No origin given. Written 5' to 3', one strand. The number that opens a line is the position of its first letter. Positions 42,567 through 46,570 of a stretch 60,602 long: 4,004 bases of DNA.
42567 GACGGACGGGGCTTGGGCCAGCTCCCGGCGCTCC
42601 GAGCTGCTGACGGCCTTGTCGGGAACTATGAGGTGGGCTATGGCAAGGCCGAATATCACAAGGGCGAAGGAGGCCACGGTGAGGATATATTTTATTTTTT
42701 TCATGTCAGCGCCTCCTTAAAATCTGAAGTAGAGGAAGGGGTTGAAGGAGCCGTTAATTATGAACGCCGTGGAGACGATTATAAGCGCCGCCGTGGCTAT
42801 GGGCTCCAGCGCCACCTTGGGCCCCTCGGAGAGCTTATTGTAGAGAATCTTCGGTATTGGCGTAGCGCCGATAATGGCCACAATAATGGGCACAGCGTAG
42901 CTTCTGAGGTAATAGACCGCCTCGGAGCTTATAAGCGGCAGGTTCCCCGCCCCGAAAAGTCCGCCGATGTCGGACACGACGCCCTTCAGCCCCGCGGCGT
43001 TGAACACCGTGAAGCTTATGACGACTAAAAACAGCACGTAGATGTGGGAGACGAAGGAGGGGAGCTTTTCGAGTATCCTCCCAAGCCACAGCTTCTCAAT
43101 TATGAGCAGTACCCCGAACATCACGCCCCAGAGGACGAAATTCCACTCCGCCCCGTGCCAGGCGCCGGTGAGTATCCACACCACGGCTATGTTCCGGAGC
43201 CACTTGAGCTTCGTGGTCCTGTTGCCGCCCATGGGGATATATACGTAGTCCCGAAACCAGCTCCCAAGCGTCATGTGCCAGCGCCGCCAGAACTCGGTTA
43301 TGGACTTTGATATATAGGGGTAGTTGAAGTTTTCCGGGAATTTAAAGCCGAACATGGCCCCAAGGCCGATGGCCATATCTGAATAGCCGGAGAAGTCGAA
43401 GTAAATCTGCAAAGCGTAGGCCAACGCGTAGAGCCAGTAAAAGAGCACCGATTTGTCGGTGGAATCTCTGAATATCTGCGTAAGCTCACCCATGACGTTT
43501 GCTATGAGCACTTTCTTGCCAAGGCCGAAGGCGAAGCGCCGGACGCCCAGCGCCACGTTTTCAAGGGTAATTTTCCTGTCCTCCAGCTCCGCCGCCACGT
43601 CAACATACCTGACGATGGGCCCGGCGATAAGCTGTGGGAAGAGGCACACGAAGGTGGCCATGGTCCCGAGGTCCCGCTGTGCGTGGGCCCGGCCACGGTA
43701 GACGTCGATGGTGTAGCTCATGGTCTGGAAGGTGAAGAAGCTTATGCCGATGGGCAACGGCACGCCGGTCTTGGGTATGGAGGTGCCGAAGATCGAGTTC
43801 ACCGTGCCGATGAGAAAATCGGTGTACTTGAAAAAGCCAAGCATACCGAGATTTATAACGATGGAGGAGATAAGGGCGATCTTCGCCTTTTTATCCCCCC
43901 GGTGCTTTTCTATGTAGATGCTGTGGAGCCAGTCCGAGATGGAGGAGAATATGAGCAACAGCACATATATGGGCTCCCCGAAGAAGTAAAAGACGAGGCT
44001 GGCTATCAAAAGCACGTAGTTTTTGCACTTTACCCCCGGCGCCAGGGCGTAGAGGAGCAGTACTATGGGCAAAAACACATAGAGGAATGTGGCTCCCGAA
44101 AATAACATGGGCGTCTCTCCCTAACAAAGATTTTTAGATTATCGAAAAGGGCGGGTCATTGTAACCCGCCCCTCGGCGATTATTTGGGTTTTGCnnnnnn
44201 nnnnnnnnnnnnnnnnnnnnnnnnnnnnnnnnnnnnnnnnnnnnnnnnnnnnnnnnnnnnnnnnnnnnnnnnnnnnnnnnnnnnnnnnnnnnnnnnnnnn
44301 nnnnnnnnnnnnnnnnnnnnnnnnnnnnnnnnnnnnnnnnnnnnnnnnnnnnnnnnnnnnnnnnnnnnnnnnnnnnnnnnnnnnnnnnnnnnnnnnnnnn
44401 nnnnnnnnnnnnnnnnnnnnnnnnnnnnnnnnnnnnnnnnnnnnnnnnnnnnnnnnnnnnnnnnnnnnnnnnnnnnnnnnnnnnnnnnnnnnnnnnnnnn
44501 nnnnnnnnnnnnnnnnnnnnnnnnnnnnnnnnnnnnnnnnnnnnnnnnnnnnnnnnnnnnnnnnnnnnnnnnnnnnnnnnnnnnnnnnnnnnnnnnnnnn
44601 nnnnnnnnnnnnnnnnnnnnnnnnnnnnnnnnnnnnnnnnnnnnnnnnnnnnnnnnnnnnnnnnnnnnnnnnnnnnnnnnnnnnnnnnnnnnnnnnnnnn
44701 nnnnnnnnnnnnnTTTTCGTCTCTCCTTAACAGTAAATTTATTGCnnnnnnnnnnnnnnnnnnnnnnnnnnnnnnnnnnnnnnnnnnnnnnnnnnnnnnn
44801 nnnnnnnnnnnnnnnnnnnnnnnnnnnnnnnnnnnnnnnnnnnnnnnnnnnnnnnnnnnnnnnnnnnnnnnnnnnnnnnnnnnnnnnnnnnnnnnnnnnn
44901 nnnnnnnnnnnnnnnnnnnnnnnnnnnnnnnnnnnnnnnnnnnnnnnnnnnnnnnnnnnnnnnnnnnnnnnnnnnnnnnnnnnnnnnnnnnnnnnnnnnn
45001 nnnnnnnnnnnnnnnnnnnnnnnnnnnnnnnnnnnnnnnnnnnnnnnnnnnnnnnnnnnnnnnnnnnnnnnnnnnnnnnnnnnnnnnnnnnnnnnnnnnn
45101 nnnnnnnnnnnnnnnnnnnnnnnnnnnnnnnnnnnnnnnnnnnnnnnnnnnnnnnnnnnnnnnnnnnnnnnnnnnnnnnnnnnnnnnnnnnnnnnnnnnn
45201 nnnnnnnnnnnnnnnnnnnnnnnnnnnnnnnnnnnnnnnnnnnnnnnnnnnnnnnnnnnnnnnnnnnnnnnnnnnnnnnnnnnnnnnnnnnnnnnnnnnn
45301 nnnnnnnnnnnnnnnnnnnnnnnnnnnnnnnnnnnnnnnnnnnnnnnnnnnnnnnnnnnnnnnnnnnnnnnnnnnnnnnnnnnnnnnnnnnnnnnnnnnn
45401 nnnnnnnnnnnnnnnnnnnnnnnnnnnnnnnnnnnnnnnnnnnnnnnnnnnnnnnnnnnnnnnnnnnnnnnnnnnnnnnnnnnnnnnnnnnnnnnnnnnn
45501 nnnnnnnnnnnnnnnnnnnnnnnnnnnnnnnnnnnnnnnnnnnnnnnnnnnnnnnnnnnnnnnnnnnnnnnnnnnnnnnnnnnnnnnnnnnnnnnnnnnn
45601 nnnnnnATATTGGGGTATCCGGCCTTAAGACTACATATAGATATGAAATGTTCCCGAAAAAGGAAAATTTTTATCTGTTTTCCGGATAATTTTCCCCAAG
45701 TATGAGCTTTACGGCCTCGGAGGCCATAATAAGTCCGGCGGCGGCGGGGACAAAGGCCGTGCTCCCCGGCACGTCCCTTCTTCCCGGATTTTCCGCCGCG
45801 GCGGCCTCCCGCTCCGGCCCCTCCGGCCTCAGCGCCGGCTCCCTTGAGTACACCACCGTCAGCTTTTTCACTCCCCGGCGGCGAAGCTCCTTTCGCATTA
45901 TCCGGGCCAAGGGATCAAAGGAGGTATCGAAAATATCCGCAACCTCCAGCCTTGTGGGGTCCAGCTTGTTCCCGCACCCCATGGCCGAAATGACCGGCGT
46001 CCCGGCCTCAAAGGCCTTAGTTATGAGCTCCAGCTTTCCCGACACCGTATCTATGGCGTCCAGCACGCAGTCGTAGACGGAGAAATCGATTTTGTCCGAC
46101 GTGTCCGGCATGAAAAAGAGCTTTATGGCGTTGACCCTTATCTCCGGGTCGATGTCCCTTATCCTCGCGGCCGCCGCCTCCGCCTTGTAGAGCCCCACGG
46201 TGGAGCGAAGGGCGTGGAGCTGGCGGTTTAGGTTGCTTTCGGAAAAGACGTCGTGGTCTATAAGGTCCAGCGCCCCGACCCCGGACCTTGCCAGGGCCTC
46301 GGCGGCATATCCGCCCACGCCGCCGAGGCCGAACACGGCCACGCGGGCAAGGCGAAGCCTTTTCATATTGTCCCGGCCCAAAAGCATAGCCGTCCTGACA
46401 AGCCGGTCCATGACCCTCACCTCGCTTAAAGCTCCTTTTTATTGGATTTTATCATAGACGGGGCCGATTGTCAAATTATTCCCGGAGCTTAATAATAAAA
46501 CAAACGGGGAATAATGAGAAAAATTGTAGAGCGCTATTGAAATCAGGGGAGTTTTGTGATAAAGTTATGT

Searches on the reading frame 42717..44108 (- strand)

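Call 75: search_protein_families(library=pfam, proteins=[window:42717-44108:-], max_evalue=0.00001)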
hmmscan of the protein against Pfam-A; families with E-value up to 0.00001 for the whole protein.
window:42717-44108:- (463 aa): 1 family
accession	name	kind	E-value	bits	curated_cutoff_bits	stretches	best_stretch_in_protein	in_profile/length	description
PF03062.24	MBOAT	-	9.1e-30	104.5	27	1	149-345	83-301/337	MBOAT, membrane-bound O-acyltransferase family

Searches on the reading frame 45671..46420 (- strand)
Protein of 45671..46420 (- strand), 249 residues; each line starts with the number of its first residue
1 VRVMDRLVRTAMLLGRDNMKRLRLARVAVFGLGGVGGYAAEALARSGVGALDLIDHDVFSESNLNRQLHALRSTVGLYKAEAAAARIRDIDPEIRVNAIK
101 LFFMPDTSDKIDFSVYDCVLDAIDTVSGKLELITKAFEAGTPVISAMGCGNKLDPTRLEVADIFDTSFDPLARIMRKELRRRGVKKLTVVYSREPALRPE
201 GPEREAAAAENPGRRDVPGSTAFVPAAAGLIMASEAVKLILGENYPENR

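Call 75: search_protein_families(library=pfam, proteins=[window:45671-46420:-], max_evalue=0.00001)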
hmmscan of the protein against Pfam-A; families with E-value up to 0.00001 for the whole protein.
window:45671-46420:- (249 aa): 1 family
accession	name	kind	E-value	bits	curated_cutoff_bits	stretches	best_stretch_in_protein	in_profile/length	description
PF00899.27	ThiF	-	2.1e-39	135.6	28.1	1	11-246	5-208/238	ThiF family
